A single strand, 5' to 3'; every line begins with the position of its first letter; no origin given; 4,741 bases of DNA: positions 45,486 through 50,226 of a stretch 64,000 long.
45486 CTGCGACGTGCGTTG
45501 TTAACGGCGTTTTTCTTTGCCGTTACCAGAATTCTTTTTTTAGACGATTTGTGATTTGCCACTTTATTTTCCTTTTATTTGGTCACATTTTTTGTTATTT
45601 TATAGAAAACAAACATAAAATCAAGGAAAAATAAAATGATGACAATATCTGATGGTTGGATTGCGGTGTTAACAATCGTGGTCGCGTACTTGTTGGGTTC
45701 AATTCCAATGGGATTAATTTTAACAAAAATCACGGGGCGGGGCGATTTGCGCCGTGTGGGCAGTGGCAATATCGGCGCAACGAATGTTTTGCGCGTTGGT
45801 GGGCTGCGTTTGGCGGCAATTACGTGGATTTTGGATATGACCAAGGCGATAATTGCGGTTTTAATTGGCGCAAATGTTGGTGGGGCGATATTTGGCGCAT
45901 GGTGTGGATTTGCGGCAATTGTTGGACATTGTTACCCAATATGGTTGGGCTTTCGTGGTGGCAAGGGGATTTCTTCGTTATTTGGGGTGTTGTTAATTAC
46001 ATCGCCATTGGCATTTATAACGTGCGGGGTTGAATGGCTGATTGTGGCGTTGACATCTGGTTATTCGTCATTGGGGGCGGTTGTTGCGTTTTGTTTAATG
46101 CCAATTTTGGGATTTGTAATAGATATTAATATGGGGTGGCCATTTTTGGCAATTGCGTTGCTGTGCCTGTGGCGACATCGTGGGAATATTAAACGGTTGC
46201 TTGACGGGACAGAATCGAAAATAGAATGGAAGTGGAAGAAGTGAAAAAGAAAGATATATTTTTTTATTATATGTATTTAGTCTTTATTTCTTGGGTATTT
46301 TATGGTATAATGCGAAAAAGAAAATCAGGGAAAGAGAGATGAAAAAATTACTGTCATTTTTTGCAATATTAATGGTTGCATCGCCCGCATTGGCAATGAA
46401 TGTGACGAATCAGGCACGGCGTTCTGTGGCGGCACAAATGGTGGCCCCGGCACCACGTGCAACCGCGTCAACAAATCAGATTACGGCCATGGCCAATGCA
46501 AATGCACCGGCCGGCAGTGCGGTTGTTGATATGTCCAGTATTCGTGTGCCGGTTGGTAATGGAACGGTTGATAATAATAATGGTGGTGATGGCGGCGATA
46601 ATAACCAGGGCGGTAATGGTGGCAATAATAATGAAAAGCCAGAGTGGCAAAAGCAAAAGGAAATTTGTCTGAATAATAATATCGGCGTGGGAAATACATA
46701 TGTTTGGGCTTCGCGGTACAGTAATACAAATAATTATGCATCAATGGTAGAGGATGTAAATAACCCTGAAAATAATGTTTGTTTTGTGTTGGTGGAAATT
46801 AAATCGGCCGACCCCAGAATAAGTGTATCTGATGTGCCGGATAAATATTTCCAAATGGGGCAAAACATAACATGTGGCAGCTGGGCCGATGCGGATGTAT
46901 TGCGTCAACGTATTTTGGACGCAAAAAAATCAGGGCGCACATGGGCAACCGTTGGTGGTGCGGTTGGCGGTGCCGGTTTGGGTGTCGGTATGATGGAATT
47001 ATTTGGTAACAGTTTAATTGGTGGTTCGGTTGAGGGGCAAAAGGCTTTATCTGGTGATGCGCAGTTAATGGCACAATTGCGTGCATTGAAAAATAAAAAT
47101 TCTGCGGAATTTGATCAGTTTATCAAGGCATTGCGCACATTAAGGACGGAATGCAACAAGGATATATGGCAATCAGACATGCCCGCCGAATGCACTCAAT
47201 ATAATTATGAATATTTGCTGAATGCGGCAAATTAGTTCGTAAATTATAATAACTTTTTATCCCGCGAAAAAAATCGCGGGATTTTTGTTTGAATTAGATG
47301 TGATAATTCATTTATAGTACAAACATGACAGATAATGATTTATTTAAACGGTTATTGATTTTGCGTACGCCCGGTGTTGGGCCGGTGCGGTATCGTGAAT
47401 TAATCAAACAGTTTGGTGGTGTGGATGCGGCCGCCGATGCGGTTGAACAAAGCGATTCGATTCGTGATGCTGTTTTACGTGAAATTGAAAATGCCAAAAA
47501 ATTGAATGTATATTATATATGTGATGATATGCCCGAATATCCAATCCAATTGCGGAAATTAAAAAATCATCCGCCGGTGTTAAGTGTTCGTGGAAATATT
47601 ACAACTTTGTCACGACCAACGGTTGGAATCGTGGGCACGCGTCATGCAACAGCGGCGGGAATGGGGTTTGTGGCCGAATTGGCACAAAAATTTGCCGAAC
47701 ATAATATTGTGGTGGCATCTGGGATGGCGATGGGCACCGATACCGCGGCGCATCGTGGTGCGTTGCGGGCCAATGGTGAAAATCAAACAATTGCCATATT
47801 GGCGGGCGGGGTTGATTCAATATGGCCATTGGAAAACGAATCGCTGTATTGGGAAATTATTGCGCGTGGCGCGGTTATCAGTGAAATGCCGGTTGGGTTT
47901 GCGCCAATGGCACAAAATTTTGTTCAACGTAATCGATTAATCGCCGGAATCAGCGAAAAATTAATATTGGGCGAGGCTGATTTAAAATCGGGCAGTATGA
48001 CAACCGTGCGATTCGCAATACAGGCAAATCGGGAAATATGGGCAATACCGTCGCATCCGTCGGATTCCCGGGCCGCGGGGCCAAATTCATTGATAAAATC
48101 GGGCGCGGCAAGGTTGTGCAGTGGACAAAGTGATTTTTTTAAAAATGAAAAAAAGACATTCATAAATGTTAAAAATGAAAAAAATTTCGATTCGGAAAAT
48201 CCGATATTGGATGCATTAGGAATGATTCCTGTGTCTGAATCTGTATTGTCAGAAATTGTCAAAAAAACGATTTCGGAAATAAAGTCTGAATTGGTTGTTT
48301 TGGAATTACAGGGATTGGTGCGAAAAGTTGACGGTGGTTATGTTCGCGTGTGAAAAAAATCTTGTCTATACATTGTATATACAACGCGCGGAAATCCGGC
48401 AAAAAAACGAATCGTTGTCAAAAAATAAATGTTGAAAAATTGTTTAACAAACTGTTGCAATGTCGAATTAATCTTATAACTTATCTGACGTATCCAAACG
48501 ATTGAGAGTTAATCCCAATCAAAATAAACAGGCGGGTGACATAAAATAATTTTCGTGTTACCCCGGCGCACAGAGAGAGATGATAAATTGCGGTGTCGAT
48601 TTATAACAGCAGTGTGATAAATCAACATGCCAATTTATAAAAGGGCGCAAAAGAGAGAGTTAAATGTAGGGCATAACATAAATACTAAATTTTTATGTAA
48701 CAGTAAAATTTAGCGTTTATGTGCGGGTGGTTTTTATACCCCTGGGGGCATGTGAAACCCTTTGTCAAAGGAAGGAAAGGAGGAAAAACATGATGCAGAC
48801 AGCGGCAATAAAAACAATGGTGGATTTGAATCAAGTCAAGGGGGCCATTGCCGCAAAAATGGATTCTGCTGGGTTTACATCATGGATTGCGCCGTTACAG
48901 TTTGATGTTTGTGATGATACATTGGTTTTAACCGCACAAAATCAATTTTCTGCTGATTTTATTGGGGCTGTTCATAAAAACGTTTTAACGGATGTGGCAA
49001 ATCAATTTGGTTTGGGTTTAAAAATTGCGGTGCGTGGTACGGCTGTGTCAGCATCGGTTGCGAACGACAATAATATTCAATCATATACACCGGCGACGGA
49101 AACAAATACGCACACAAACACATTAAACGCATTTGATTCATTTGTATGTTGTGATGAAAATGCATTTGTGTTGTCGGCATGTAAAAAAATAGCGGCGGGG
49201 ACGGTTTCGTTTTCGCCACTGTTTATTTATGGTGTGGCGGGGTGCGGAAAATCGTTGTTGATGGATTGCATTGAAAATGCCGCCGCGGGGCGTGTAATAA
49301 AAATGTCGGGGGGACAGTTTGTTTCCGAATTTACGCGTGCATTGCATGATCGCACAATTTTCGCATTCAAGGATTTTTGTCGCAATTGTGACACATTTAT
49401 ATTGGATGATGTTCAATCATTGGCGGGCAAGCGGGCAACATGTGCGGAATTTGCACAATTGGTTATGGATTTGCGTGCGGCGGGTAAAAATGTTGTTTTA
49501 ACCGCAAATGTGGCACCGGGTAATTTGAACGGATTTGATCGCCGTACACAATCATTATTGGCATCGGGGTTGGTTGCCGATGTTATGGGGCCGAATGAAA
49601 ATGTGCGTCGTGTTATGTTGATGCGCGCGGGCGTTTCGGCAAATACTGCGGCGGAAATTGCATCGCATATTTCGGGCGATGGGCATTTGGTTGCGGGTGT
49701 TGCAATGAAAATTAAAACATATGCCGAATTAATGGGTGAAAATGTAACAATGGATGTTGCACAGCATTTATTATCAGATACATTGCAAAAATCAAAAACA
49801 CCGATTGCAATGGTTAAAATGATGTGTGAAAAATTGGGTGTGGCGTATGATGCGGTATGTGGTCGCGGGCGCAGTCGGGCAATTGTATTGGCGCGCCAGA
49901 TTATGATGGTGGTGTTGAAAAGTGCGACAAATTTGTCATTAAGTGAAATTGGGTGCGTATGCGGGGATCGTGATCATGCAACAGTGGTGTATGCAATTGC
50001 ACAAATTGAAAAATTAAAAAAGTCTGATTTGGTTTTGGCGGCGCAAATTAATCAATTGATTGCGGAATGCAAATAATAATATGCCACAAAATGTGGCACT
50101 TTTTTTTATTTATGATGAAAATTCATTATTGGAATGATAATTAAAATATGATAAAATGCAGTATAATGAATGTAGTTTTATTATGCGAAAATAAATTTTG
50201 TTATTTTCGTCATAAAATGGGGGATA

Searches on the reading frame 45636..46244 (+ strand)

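Call 66: search_protein_families(library=pfam, proteins=[window:45636-46244:+], max_evalue=0.001)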
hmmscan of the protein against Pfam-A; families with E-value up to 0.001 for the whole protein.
window:45636-46244:+ (202 aa): 1 family
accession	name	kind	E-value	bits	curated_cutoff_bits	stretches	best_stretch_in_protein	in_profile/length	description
PF02660.20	G3P_acyltransf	-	8.4e-49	166.2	24.1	1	16-188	1-164/164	Glycerol-3-phosphate acyltransferase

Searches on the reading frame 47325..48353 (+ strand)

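Call 66: search_protein_families(library=pfam, proteins=[window:47325-48353:+], max_evalue=0.001)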
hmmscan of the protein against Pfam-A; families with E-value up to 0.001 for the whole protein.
window:47325-48353:+ (342 aa): 3 families
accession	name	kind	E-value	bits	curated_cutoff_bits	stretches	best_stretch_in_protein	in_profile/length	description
PF02481.21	DNA_processg_A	-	5.4e-64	215.7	29.6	1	58-264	3-210/212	DNA recombination-mediator protein A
PF17782.7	DprA_WH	-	4.8e-07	30.2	22.9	1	290-338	13-61/61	DprA winged helix domain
PF21102.3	DprA_N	-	1.4e-06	28.4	22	1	4-40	2-38/64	DprA-like N-terminal HHH domain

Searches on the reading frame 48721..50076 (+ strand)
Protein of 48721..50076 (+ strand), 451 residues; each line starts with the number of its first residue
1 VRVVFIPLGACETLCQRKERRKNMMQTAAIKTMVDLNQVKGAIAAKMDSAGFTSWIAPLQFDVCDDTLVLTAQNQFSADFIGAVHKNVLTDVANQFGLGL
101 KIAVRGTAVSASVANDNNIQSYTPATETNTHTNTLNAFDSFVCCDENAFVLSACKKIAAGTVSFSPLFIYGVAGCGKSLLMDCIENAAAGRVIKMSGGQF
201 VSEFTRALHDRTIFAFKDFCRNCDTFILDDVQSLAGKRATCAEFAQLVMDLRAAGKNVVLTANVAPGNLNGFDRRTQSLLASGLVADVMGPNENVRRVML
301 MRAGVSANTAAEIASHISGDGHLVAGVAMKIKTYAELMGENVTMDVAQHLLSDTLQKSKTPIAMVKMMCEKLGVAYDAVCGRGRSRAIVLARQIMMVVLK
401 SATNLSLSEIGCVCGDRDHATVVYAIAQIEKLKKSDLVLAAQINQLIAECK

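Call 66: search_protein_families(library=pfam, proteins=[window:48721-50076:+], max_evalue=0.001)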
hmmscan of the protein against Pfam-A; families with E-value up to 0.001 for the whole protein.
window:48721-50076:+ (451 aa): 5 families
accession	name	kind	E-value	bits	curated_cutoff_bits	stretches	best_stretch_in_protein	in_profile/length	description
PF00308.24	Bac_DnaA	-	1.5e-28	100.5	23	1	134-286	3-161/162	Bacterial DnaA ATPAse domain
PF08299.17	Bac_DnaA_C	-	2.7e-17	63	31.5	1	365-429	5-69/69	Bacterial dnaA protein helix-turn-helix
PF11638.13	DnaA_N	-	1.1e-06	28.7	24.6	1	37-83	5-53/65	DnaA N-terminal domain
PF00004.35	AAA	-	2.1e-06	28.6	21.2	1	168-246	2-90/131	ATPase family associated with various cellular activities (AAA)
PF13191.12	AAA_16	-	3.8e-05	24.7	32.6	1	150-261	12-137/167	AAA ATPase domain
